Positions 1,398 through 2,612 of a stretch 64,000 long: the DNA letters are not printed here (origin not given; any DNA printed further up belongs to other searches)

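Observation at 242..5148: Compact, translationally coupled five-gene operon (hydrolase / KAS III / HDO-like diiron / unknown / P450): a candidate unassigned small-molecule pathway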

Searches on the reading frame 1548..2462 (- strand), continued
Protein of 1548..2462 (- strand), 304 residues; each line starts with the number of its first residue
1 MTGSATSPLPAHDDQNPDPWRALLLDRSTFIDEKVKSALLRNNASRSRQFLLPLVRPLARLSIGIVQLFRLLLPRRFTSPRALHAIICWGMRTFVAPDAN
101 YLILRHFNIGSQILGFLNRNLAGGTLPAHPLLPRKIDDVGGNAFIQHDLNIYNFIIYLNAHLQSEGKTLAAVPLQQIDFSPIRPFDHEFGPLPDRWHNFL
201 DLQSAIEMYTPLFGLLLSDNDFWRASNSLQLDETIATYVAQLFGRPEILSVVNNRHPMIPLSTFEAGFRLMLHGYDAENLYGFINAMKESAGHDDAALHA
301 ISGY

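Call 21: search_protein_representatives(protein=window:1548-2462:-)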
Query: 304 residues. Proteins with E-value up to 0.001 (for the whole library): 334; up to 1e-10: 193; up to 1e-30: 45. The best 150 are listed.
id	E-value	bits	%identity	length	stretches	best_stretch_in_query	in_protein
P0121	3.4e-86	305.7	52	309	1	12-290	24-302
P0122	8.4e-82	291.2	51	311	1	11-295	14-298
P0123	4.6e-71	256.0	61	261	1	9-207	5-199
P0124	4.9e-69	249.3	45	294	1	10-291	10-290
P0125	4.3e-65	236.4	50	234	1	65-290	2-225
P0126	5.3e-62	226.2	42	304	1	13-292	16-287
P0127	4.9e-60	219.8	42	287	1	10-290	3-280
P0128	1.6e-59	218.0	47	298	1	14-285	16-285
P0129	1.5e-57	211.6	40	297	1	10-293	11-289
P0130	5.0e-57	209.9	52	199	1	9-202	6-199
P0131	4.1e-54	200.3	51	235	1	73-250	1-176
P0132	1.4e-53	198.5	49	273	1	65-248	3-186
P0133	9.5e-53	195.8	47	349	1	10-213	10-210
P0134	1.7e-52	195.0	47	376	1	12-225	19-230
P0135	5.2e-51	190.1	47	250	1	58-253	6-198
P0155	1.9e-35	139.0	32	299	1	5-295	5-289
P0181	5.4e-27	111.3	28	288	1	19-288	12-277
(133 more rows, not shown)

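Call 24: search_solved_structures(query=A1, max_evalue=10)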
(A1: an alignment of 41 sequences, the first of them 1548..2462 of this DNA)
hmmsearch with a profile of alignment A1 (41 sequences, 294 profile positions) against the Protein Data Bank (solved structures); distinct sequences matched with E-value up to 10: 1.
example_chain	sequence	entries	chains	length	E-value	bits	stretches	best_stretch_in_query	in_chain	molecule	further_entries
4xnh_C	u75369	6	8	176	0.38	12.9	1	99-144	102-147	N-terminal acetyltransferase A complex subunit NAT5 | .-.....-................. NAT5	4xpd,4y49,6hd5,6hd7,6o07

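Call 30: predict_structure(alignment_id=A1)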
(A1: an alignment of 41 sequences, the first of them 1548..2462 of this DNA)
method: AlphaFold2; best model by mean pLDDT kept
length: 304 residues; sequences in the alignment: 41
mean_pLDDT: 94.0   pTM: 0.90
mean pLDDT of the five models: 94.0, 93.2, 93.1, 92.4, 91.8
residues with pLDDT >= 90: 273; 70-90: 18; 50-70: 8; < 50: 5
segments of 3 or more residues with pLDDT < 50: 1-5
pLDDT, mean of each block of 10 residues (from residue 1): 58 94 94 97 97 97 95 90 97 98 98 99 97 97 95 98 98 98 97 98 98 95 95 98 97 93 93 98 97 77 64
secondary structure, 60 per line:
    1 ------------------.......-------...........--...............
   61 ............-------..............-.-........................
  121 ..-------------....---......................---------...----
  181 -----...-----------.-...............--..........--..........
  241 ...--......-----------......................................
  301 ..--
elements in order: H19-25 H33-43 H46-72 H80-93 H97-122 H136-139 H143-164 H202-216 H219-228 H231-243 H246-251 H263-302

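Call 32: fold_search(model_id=the predicted structure, library=pdb)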
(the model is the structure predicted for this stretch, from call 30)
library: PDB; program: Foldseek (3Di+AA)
matches with E <= 10: 159; with E <= 0.001: 0
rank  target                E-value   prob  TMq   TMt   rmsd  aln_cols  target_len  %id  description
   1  4wd7_E                1.0e+00  0.06  0.12  0.14  25.4       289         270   12  Crystal structure of a bacterial Bestrophin homolog from Klebsiella pneumoniae by Zn-SAD phasing (released 2014-10-01)
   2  9r10_A                1.2e+00  0.08  0.16  0.11  21.8       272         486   10  Cryo-EM structure of human MATE1 in complex with cimetidine (released 2025-11-05)
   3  4z31_B                1.3e+00  0.05  0.13  0.14  22.2       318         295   11  Crystal structure of the RC3H2 ROQ domain in complex with stem-loop and double-stranded forms of RNA (released 2015-10-14)
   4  5x87_E                1.3e+00  0.04  0.12  0.13  26.7       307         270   14  Crystal structure of a bacterial Bestrophin homolog from Klebsiella pneumoniae with a mutation L177T (released 2017-11-01)
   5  6ivq_E                1.4e+00  0.05  0.12  0.13  25.3       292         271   13  Crystal structure of a membrane protein S19A (released 2019-11-06)
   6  6ivl_C                1.4e+00  0.04  0.11  0.12  26.8       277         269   14  Crystal structure of a membrane protein L259A (released 2019-11-06)
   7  6v2j                  1.5e+00  0.03  0.11  0.09  21.2       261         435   13  Crystal structure of ClC-ec1 triple mutant (E113Q, E148Q, E203Q) (released 2020-05-20)
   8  4o7g_A                1.7e+00  0.08  0.16  0.21  22.1       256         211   10  Crystal Structure of Ascorbate-bound Cytochrome b561, crystal soaked in 1 M L-ascorbate for 40 minutes (released 2014-02-05)
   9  6lh0                  1.7e+00  0.11  0.23  0.23  15.7       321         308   12  Crystal structure of a cysteine-pair mutant (P10C-S291C) of a bacterial bile acid transporter in an inward-facing apo-st (released 2020-12-09)
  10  8k8j_R                1.8e+00  0.07  0.20  0.21  19.5       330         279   11  Cannabinoid Receptor 1 bound to Fenofibrate coupling MiniGsq and Nb35 Complex (released 2024-02-14)
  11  6ivo_C                2.0e+00  0.03  0.12  0.13  25.5       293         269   13  Crystal structure of a membrane protein P208A (released 2019-11-06)
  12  7ek3                  2.1e+00  0.02  0.10  0.09  27.0       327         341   13  Cryo-EM structure of VCCN1 Y332A mutant in lipid nanodisc (released 2022-04-06)
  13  8xx8_C                2.2e+00  0.05  0.16  0.18  21.5       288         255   12  Structure of Glycilhalorhodopsin from Salinarimonas soli (released 2024-10-16)
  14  3qqv                  2.3e+00  0.06  0.14  0.13  21.0       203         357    9  Crystal structure of geranylgeranyl pyrophosphate synthase from corynebacterium glutamicum complexed with isoprenyl diph (released 2011-03-02)
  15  9r1g_A                2.3e+00  0.06  0.15  0.11  23.1       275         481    9  Cryo-EM structure of human MATE1 (released 2025-11-05)
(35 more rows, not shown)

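Call 37: fold_search(model_id=the predicted structure, library=viral)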
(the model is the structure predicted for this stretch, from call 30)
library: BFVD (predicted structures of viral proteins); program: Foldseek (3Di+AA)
matches with E <= 10: 120; with E <= 0.001: 0
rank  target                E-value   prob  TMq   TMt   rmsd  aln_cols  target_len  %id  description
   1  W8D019                4.5e-01  0.08  0.14  0.13  26.1       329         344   16  Uncharacterized protein [Erwinia phage PhiEaH1]
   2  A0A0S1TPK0            5.4e-01  0.10  0.16  0.15  28.2       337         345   12  G protein-coupled receptor-6.4 [Elephant endotheliotropic herpesvirus 4]
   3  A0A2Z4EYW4            5.4e-01  0.06  0.13  0.10  24.5       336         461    9  (no name in the UniProt tables at hand)
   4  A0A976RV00            7.7e-01  0.05  0.14  0.13  23.5       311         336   14  (no name in the UniProt tables at hand)
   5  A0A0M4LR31            1.5e+00  0.04  0.12  0.14  21.4       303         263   10  ORF49 [Felid gammaherpesvirus 1]
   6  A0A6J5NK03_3          1.7e+00  0.05  0.15  0.06  18.8       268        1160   12  Large polyvalent protein associated domain-containing protein [uncultured Caudovirales phage]
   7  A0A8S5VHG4            1.7e+00  0.03  0.12  0.08  25.8       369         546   12  Phage protein [Myoviridae sp. ctkfK18]
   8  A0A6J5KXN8            1.8e+00  0.05  0.15  0.07  20.6       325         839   12  Uncharacterized protein [uncultured Caudovirales phage]
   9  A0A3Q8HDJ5            1.8e+00  0.04  0.14  0.15  21.4       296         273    9  (no name in the UniProt tables at hand)
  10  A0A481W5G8            1.8e+00  0.02  0.12  0.09  25.1       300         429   11  Virion structural protein [Pseudomonas phage Psa21]
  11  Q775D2                1.9e+00  0.04  0.11  0.14  42.2       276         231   12  Bbp12 [Bordetella phage BPP-1]
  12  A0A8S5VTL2            1.9e+00  0.04  0.11  0.12  25.0       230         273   12  (no name in the UniProt tables at hand)
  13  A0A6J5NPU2            2.0e+00  0.02  0.12  0.09  26.3       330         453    8  Uncharacterized protein (Fragment) [uncultured Caudovirales phage]
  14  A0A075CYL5            2.1e+00  0.06  0.19  0.17  25.6       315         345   13  Membrane protein EE34 [Elephant endotheliotropic herpesvirus 5]
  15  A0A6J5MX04            2.1e+00  0.03  0.12  0.10  34.2       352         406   11  Intramolecular chaperone auto-processing domain containing protein [uncultured Caudovirales phage]
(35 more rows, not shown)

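Call 44: find_related_loci(query=A3, collection=metagenome_contigs, flank=7000)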
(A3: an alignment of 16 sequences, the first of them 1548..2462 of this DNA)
Query A3 (304 aa) in metagenome_contigs; peptide patterns used: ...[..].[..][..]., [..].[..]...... (x = any residue, [..] = any of these).
419 stretches matched a pattern; 320 encode a relative of the query (tblastn E <= 1e-3); the best 80 are kept; 80 distinct loci.
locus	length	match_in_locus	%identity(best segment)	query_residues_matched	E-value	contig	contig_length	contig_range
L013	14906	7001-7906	85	1-304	5e-175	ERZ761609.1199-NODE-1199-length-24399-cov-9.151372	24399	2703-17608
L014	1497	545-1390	65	9-290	8e-135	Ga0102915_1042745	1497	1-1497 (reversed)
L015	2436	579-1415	65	12-290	1e-130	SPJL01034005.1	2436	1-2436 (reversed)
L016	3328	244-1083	63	11-290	5e-127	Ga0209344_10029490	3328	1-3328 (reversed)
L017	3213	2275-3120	65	9-290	2e-126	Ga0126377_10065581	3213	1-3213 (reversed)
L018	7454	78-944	61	11-303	2e-120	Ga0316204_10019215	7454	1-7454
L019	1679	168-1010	62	12-292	6e-129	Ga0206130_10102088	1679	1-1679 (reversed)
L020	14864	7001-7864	61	9-296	3e-119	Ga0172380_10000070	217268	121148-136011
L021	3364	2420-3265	62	9-290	3e-122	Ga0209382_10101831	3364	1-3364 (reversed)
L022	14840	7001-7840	61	9-290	2e-118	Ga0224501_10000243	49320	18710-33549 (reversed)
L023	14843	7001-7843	63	9-289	1e-118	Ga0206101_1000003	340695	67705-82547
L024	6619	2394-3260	62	9-298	7e-119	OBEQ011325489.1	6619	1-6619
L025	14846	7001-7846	61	9-292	8e-118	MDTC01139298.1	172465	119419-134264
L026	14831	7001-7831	62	12-288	8e-118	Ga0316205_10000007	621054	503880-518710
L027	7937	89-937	60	15-297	2e-116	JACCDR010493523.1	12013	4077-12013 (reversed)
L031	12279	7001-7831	62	9-289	2e-115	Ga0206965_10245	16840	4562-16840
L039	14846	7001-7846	61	10-291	1e-112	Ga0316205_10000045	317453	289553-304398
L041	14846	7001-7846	57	9-290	2e-108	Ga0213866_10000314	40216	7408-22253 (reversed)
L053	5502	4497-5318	53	12-288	2e-94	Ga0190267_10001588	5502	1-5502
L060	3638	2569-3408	53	12-291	3e-94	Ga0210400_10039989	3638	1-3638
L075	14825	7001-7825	51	12-288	7e-92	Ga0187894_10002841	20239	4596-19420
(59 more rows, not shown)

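Call 55: search_protein_families(library=pfam, proteins=[L053:3611-4492:+, L060:1711-2505:+, L022:4429-5193:+, L022:7880-9490:+, L011:5392-6213:+, L031:7852-11268:+, L075:5064-6944:+, L041:7885-9195:+, L039:3673-4953:-], max_evalue=0.001)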
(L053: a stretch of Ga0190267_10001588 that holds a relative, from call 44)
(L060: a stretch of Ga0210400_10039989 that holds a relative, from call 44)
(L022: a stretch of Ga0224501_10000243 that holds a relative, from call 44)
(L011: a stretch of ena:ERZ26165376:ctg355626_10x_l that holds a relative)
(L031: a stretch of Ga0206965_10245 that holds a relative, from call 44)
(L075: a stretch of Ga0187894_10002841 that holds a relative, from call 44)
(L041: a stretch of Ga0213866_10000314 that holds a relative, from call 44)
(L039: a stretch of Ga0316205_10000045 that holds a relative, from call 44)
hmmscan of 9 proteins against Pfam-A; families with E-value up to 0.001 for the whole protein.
L053:3611-4492:+ (293 aa): 0 families

L060:1711-2505:+ (264 aa): 1 family
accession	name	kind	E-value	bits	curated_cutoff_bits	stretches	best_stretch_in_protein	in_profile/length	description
PF00487.30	FA_desaturase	-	1.6e-15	58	29.7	1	2-227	3-228/253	Fatty acid desaturase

L022:4429-5193:+ (254 aa): 7 families
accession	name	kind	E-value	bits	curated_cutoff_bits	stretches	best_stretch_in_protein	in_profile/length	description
PF00561.26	Abhydrolase_1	-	9.2e-20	71.8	25.8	1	23-121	1-102/245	alpha/beta hydrolase fold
PF12146.15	Hydrolase_4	-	4.2e-14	52.9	27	1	21-215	3-212/239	Serine aminopeptidase, S33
PF12697.13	Abhydrolase_6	-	6.8e-14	53.5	26.3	1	25-244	1-214/217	Alpha/beta hydrolase family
PF03096.20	Ndr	-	2.6e-05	23.6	23.3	1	19-171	20-177/283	Ndr family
PF06342.18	DUF1057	-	0.00018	21.1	21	1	29-152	42-162/297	Alpha/beta hydrolase of unknown function (DUF1057)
PF06821.19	Ser_hydrolase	-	0.00048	20.5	22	0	88-132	55-101/172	Serine hydrolase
PF02230.22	Abhydrolase_2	-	0.0007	19.9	23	0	18-43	10-35/217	Phospholipase/Carboxylesterase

L022:7880-9490:+ (536 aa): 2 families
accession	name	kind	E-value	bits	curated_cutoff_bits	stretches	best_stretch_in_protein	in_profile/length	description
PF08245.18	Mur_ligase_M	-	9.1e-33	114.3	24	1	180-377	1-200/200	Mur ligase middle domain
PF02875.26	Mur_ligase_C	-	6.8e-12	46.8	28.4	1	399-522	1-123/127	Mur ligase, glutamate ligase domain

L011:5392-6213:+ (273 aa): 1 family
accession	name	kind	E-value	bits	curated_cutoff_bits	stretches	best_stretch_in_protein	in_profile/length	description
PF00487.30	FA_desaturase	-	6.4e-17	62.6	29.7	1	6-226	5-225/253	Fatty acid desaturase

L031:7852-11268:+ (1138 aa): 5 families
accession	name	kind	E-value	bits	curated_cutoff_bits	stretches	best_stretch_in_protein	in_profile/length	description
PF00501.34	AMP-binding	-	4.6e-56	190.7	29.9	1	653-998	18-384/384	AMP-binding enzyme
PF01553.26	Acyltransferase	-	1.4e-16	61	23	1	438-561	1-131/132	Acyltransferase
PF07690.21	MFS_1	-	3.6e-15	56.2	33.4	1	12-381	1-343/347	Major Facilitator Superfamily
PF05977.19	MFS_3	-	5.8e-08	32.1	27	1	48-313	48-309/524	Transmembrane secretion effector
PF13193.12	AMP-binding_C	-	0.00065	21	24.5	0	1050-1122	2-76/76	AMP-binding enzyme C-terminal domain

L075:5064-6944:+ (626 aa): 4 families
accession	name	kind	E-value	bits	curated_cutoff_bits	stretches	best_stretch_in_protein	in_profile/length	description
PF08541.16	ACP_syn_III_C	-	2.4e-12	47.3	26.6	1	283-360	3-75/90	3-Oxoacyl-[acyl-carrier-protein (ACP)] synthase III C terminal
PF14518.11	Haem_oxygenas_2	-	2.6e-10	40.8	28.9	1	493-616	51-176/177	Iron-containing redox enzyme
PF08545.16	ACP_syn_III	-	1.1e-07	32.1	24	1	124-159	5-40/80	3-Oxoacyl-[acyl-carrier-protein (ACP)] synthase III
PF00109.32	ketoacyl-synt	-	6.5e-05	23.1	20.8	1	122-200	170-249/252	Beta-ketoacyl synthase, N-terminal domain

L041:7885-9195:+ (437 aa): 1 family
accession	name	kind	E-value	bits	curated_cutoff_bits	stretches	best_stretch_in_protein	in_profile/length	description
PF00067.27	p450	-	2.3e-77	261.2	22.8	1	2-406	1-433/462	Cytochrome P450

L039:3673-4953:- (427 aa): 1 family
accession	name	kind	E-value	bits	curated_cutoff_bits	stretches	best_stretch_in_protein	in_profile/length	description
PF00067.27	p450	-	5.2e-94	316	22.8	1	3-422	8-445/462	Cytochrome P450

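Call 71: search_protein_families(library=ncbifam, proteins=[L011:5392-6213:+, L060:1711-2505:+, L053:3611-4492:+, L031:7852-11268:+, L022:4429-5193:+, L075:5064-6944:+], max_evalue=0.001)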
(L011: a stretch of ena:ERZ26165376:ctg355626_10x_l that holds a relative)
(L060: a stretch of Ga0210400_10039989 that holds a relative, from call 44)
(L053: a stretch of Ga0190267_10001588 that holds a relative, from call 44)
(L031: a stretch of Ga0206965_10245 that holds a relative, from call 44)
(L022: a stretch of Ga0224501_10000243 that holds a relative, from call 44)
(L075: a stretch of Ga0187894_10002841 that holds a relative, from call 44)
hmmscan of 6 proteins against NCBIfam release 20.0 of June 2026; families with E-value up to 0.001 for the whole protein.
L011:5392-6213:+ (273 aa): 1 family
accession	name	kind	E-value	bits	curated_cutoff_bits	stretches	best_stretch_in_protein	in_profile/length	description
NF049918.1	DesA_fam_desat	equivalog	4.5e-22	78.7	400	2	136-266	120-250/385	DesA family fatty acid desaturase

L060:1711-2505:+ (264 aa): 1 family
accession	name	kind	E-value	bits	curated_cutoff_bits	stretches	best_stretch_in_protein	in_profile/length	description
NF049918.1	DesA_fam_desat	equivalog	3.2e-16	59.5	400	2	181-253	167-239/385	DesA family fatty acid desaturase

L053:3611-4492:+ (293 aa): 0 families

L031:7852-11268:+ (1138 aa): 105 families (the best 25 are shown)
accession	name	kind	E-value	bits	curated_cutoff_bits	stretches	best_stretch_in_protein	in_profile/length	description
NF005291.0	PRK06814.1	equivalog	0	1668.7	1349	1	2-1134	6-1132/1140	acyl-[ACP]--phospholipid O-acyltransferase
NF006386.0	PRK08633.1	equivalog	1.7e-256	854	1221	1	4-1134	6-1143/1147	acyl-[ACP]--phospholipid O-acyltransferase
NF005959.0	PRK08043.1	equivalog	1.1e-232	774.3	886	1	426-1133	3-712/719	bifunctional acyl-ACP--phospholipid O-acyltransferase/long-chain-fatty-acid--ACP ligase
NF004837.0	PRK06187.1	subfamily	4.1e-62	210.1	476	1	627-1129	5-519/531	long-chain-fatty-acid--CoA ligase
NF004971.0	PRK06334.1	equivalog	2e-60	204.9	847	1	678-1132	65-533/539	long chain fatty acid--[acyl-carrier-protein] ligase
NF004114.0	PRK05605.1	equivalog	8.2e-51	173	766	1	790-1134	216-571/575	long-chain-fatty-acid--CoA ligase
NF005702.0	PRK07514.1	subfamily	2.3e-48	164.8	558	1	790-1124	152-492/506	malonyl-CoA synthase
NF005714.0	PRK07529.1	subfamily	6.3e-47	160.2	632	1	655-1124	62-568/640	acyl-CoA synthetase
TIGR01923.1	menE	equivalog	8.4e-45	153.4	330.15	1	679-1125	23-439/442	o-succinylbenzoate--CoA ligase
NF005858.0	PRK07787.1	subfamily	1.5e-43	148.9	575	1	789-1124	123-464/471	acyl-CoA synthetase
NF009233.0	PRK12583.1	subfamily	4.4e-43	147.5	832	1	792-1126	198-544/558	fatty acid CoA ligase family protein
NF004758.0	PRK06087.1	equivalog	1.8e-42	145.5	736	1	785-1129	180-533/548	medium-chain fatty-acid--CoA ligase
NF005307.0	PRK06839.1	equivalog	1.5e-36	126.1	748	1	792-1126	146-487/496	o-succinylbenzoate--CoA ligase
TIGR01733.1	AA-adenyl-dom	subfamily_domain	1.5e-36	126.1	317.4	1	658-1064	1-407/409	amino acid adenylation domain-containing protein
NF004229.0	PRK05677.1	subfamily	4.3e-36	124.5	879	1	792-1123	204-546/563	long-chain-fatty-acid--CoA ligase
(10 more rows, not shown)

L022:4429-5193:+ (254 aa): 28 families (the best 25 are shown)
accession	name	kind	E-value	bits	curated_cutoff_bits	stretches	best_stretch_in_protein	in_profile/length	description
NF058580.1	lipase_V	equivalog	5.6e-35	121.1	300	1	5-240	9-227/230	EstV family lipase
NF011457.0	PRK14875.1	equivalog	2e-21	76.4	307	1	11-125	122-235/372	acetoin dehydrogenase dihydrolipoyllysine-residue acetyltransferase subunit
TIGR01738.1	bioH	equivalog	1.7e-19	70.4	206.95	2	25-120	7-97/245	pimeloyl-ACP methyl ester esterase BioH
NF051487.1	bifunc_PcaCD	exception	5.4e-19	68.6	430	1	11-245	158-404/413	bifunctional 4-carboxymuconolactone decarboxylase/3-oxoadipate enol-lactonase PcaCD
NF051488.1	bifunc_PcaDC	exception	2.5e-16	59.8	390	2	18-121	6-111/375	bifunctional 3-oxoadipate enol-lactonase/4-carboxymuconolactone decarboxylase PcaDC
TIGR02427.1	protocat_pcaD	equivalog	2.5e-15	56.6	255.85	1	11-122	2-113/251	3-oxoadipate enol-lactonase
NF050089.1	i_nPHAscl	equivalog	4.2e-15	55.6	300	1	10-124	8-120/288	intracellular short-chain-length polyhydroxyalkanoate depolymerase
TIGR03695.1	menH_SHCHC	equivalog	8.3e-13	48.3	208.55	1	22-126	2-110/252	2-succinyl-6-hydroxy-2,4-cyclohexadiene-1-carboxylate synthase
NF045632.1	hydroxlase_HsaD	equivalog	1.7e-12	46.9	400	1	8-124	21-140/290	4,5:9,10-diseco-3-hydroxy-5,9,17-trioxoandrosta-1(10),2-diene-4-oate hydrolase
TIGR01250.1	pro_imino_pep_2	subfamily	4.6e-11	42.8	167.65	1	7-120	10-128/288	proline iminopeptidase-family hydrolase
NF002938.0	PRK03592.1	equivalog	1.4e-10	41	241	1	11-118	22-126/298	haloalkane dehalogenase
TIGR03611.1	RutD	equivalog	1e-09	38.1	238.5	1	14-142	4-131/258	pyrimidine utilization protein D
NF045948.1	ProImpepThrmp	equivalog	2.9e-09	36.8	500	1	7-121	10-128/291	proline iminopeptidase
NF008340.0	PRK11126.1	equivalog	9.4e-09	34.9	261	1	13-123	5-115/255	2-succinyl-6-hydroxy-2,4-cyclohexadiene-1-carboxylate synthase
NF007674.0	PRK10349.1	equivalog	1.7e-08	34.4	449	1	25-120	16-106/256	pimeloyl-ACP methyl ester esterase BioH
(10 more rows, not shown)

L075:5064-6944:+ (626 aa): 10 families
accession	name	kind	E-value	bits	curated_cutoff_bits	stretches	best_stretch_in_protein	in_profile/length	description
NF005293.2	PRK06816.1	subfamily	3.4e-133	444.4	450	1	5-377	1-378/378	StlD/DarB family beta-ketosynthase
NF053539.1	resorcinol_DarB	exception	2.1e-116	389.1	550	1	4-377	2-377/377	dialkylresorcinol biosynthesis protein DarB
NF006829.0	PRK09352.1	subfamily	1.6e-30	106.2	249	2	4-159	4-147/322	beta-ketoacyl-ACP synthase 3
TIGR00747.1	fabH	subfamily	6.7e-24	84.6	292.1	2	5-159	3-145/322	beta-ketoacyl-ACP synthase III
NF006720.0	PRK09258.1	equivalog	5.3e-20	72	285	1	4-361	5-324/338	3-oxoacyl-ACP synthase III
NF005541.0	PRK07204.1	equivalog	2.6e-16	59.9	402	2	1-158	1-147/329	beta-ketoacyl-ACP synthase III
NF004623.0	PRK05963.1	equivalog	5.2e-15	55.5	437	1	3-363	4-316/328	beta-ketoacyl-ACP synthase III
TIGR01930.1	AcCoA-C-Actrans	subfamily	2.8e-05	23.3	240.55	1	67-159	23-116/385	acetyl-CoA C-acyltransferase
NF004715.0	PRK06059.1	equivalog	0.00038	19.5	424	1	67-160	25-119/399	lipid-transfer protein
NF005703.0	PRK07515.1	equivalog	0.00045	19.2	304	0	57-158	88-188/373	beta-ketoacyl-ACP synthase III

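Call 85: find_encoding_contigs(protein=P0155, flank=6000, max_places=2)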
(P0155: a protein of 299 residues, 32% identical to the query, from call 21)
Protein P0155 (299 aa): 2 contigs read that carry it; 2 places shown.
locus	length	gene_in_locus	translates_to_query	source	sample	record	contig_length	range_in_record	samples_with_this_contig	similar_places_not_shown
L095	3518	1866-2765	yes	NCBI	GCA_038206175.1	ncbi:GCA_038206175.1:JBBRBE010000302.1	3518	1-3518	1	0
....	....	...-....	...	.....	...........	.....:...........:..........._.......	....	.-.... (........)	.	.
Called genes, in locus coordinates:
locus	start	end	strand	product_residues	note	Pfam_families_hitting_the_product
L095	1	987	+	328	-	?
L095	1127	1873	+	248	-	PF14518:Haem_oxygenas_2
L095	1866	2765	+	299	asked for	PF22523:DUF6999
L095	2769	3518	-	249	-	?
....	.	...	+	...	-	?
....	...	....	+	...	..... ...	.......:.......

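Call 86: find_encoding_contigs(protein=P0181, flank=6000, max_places=2)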
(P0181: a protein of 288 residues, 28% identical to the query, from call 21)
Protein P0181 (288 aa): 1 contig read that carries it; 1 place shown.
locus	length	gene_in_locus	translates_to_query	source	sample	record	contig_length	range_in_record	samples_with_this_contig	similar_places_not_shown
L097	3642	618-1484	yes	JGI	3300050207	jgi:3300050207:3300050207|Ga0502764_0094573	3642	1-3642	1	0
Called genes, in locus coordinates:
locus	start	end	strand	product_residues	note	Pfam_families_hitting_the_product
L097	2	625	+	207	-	?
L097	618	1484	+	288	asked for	PF22523:DUF6999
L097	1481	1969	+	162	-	PF09990:DUF2231 (weak)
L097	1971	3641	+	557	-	?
